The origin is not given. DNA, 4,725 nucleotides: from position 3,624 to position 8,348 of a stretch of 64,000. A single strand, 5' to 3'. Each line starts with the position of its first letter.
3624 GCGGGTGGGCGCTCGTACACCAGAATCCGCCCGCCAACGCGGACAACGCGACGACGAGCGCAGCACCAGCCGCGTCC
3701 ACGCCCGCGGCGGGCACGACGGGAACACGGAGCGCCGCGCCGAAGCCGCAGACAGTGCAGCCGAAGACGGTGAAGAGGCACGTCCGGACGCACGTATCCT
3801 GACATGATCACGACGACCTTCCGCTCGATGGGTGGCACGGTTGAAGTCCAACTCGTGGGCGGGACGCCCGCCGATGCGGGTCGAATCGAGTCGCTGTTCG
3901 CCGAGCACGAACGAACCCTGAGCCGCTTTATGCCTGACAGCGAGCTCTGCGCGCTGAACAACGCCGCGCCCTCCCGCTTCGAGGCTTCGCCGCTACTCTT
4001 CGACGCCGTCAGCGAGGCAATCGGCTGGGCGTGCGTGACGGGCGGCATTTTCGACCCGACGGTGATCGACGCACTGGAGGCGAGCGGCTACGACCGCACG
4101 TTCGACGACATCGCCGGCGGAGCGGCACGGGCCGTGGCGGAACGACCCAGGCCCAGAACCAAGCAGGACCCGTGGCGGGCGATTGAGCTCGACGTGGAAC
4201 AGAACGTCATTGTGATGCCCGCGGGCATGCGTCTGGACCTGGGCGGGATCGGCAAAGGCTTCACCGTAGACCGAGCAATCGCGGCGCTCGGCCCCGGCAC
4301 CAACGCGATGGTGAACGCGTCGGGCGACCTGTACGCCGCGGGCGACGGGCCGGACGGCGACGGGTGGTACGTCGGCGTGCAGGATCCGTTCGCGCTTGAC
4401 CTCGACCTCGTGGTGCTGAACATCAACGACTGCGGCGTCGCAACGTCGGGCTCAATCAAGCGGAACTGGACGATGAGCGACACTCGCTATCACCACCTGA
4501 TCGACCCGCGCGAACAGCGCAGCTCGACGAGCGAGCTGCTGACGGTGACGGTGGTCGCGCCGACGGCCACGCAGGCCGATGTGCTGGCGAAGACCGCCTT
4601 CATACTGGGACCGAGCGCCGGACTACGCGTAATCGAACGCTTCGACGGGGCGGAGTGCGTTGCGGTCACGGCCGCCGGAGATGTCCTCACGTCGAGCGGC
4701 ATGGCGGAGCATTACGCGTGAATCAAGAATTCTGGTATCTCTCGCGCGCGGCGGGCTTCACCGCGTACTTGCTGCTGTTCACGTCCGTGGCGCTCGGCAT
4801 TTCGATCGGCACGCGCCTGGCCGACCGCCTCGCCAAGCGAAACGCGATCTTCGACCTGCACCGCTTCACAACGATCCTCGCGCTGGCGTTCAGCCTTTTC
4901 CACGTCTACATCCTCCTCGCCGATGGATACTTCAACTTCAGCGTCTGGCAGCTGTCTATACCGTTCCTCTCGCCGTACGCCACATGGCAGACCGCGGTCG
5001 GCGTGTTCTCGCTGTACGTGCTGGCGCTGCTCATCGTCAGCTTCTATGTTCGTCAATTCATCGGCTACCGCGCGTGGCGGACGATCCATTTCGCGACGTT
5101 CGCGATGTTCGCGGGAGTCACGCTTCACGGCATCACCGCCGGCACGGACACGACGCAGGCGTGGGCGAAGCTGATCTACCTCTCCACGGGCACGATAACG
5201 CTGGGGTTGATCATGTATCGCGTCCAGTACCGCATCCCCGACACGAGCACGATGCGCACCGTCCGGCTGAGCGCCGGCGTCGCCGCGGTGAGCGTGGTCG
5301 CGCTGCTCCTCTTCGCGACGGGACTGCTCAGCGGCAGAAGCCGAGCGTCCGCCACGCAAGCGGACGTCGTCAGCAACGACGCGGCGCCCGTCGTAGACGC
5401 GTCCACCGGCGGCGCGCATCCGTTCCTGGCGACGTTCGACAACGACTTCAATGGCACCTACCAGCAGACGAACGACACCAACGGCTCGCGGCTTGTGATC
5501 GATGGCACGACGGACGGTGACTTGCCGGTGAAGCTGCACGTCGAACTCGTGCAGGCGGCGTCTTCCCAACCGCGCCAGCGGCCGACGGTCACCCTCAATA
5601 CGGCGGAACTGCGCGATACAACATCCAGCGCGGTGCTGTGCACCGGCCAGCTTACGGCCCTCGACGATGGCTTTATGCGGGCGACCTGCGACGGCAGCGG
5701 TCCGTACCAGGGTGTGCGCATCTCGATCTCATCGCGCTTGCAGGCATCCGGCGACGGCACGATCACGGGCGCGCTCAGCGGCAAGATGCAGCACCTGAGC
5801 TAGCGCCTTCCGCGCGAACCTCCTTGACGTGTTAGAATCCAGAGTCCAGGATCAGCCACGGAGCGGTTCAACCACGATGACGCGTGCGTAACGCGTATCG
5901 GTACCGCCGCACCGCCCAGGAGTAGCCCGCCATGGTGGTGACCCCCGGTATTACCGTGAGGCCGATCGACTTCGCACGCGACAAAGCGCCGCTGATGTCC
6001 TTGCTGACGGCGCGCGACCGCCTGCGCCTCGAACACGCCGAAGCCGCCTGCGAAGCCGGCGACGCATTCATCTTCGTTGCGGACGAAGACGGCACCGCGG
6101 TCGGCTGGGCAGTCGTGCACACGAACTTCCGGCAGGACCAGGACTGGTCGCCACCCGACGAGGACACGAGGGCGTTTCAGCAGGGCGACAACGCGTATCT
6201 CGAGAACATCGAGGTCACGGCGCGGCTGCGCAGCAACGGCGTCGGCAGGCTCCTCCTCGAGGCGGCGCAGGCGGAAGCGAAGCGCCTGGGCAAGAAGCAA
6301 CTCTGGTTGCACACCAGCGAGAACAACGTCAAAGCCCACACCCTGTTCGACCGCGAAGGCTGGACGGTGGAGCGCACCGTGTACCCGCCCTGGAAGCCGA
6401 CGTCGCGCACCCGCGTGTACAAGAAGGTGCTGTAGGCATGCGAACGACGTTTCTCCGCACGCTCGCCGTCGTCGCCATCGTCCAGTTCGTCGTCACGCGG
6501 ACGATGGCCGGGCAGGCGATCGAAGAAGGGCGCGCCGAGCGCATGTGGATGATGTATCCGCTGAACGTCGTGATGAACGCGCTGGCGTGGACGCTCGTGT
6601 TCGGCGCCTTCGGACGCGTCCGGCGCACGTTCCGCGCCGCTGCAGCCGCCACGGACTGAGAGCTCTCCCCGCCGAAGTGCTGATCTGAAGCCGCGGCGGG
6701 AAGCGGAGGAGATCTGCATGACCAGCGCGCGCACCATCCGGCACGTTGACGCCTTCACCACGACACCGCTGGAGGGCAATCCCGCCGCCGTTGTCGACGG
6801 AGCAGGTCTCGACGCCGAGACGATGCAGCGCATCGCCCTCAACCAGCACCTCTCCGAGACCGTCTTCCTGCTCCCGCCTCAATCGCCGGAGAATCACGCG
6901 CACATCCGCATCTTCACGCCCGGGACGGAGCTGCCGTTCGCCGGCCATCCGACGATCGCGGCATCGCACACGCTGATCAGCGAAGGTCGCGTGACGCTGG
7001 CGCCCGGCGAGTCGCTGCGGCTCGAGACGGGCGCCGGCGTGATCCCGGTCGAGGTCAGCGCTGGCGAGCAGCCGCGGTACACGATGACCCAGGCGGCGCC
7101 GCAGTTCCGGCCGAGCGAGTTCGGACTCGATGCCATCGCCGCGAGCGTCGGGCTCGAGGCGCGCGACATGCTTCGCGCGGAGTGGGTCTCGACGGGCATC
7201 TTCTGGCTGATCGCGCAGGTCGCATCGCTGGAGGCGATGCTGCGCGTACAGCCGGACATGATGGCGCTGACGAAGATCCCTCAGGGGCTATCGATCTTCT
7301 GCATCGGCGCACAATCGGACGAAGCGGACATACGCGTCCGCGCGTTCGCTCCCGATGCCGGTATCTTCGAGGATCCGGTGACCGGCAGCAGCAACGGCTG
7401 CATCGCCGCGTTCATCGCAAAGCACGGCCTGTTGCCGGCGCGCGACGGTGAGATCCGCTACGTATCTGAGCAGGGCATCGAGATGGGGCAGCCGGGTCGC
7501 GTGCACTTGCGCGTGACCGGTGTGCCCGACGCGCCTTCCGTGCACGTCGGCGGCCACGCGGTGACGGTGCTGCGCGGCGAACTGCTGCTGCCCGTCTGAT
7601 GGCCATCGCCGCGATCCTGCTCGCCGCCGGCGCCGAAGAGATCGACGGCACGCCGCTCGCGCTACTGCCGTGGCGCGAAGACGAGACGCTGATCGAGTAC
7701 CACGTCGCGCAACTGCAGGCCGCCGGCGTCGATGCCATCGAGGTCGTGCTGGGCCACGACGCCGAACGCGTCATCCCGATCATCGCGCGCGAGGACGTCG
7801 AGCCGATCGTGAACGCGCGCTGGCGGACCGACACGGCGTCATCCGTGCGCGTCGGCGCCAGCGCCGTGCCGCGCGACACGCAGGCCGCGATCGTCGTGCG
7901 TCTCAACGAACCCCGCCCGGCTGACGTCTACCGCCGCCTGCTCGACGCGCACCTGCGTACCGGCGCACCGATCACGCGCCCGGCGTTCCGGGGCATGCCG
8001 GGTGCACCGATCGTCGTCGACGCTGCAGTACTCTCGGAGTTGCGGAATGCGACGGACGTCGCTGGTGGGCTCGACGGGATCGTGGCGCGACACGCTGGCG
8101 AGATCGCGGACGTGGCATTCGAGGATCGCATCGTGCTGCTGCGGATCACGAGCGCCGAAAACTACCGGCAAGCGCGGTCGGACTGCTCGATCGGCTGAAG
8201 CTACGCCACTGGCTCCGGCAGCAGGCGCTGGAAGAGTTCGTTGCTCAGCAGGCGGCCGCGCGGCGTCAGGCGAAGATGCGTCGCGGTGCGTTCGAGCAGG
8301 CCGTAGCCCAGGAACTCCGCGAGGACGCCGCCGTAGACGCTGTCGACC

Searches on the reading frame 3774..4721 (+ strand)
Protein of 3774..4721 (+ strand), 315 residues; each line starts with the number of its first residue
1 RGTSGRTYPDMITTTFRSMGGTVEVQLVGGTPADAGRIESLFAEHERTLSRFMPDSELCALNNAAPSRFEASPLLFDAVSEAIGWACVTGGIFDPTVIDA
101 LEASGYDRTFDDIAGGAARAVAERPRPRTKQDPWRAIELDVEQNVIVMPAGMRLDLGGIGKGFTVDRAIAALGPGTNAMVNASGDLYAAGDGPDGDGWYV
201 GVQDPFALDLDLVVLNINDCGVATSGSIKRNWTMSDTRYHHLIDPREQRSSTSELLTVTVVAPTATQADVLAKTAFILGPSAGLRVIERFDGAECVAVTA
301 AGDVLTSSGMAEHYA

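Call 24: search_protein_families(library=pfam, proteins=[window:3774-4721:+], max_evalue=0.001)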
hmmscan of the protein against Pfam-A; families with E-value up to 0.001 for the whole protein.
window:3774-4721:+ (315 aa): 1 family
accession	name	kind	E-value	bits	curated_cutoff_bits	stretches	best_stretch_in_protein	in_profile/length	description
PF02424.20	ApbE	-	9.3e-58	196.3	25.6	1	19-296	1-265/266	ApbE family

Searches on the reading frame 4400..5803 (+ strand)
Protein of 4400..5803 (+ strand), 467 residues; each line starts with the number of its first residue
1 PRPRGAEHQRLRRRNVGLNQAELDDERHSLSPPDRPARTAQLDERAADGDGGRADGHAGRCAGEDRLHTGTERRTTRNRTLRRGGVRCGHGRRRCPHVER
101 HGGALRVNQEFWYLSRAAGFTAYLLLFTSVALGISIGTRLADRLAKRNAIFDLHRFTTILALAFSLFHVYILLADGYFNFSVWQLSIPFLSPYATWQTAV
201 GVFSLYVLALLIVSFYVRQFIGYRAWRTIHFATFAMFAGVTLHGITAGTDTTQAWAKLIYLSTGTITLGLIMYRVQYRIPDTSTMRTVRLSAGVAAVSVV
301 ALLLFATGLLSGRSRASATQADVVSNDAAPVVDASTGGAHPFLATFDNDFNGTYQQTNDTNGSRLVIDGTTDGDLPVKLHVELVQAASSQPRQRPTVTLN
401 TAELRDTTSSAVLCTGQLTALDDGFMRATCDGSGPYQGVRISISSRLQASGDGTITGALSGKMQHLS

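Call 24: search_protein_families(library=pfam, proteins=[window:4400-5803:+], max_evalue=0.001)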
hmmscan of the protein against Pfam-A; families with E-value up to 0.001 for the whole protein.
window:4400-5803:+ (467 aa): 1 family
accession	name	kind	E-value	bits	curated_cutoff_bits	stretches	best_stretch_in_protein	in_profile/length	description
PF01794.25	Ferric_reduct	-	8.1e-05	23.1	28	1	118-239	1-119/121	Ferric reductase like transmembrane component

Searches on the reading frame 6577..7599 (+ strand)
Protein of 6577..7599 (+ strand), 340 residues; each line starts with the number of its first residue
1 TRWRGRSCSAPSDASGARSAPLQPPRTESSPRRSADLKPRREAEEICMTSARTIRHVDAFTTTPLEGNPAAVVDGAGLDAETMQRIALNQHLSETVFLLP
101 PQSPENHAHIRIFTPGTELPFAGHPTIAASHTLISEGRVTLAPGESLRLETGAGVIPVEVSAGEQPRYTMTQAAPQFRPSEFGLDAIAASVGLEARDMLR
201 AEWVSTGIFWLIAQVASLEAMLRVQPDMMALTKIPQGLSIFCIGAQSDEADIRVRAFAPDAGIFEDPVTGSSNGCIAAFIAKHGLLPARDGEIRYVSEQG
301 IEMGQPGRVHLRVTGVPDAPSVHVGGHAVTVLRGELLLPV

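Call 24: search_protein_families(library=pfam, proteins=[window:6577-7599:+], max_evalue=0.001)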
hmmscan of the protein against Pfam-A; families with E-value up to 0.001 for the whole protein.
window:6577-7599:+ (340 aa): 2 families
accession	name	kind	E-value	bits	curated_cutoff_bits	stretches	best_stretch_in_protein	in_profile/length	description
PF02567.21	PhzC-PhzF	-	3.3e-61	207.7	27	1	57-334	1-281/281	Phenazine biosynthesis-like protein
PF05544.16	Pro_racemase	-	3e-07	30.3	27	1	96-165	57-127/325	Proline racemase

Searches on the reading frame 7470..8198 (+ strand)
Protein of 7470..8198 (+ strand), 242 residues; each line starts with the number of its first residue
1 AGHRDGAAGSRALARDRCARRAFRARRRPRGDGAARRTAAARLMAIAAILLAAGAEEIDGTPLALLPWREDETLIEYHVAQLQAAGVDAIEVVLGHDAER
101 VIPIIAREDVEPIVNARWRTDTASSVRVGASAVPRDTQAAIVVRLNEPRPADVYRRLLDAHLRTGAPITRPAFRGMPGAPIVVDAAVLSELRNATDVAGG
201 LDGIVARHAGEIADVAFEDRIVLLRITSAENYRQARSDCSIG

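Call 24: search_protein_families(library=pfam, proteins=[window:7470-8198:+], max_evalue=0.001)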
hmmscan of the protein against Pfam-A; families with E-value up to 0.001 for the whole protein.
window:7470-8198:+ (242 aa): 1 family
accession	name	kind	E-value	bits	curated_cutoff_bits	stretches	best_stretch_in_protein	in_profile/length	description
PF12804.13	NTP_transf_3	-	8.6e-16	59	27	1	48-208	1-157/160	MobA-like NTP transferase domain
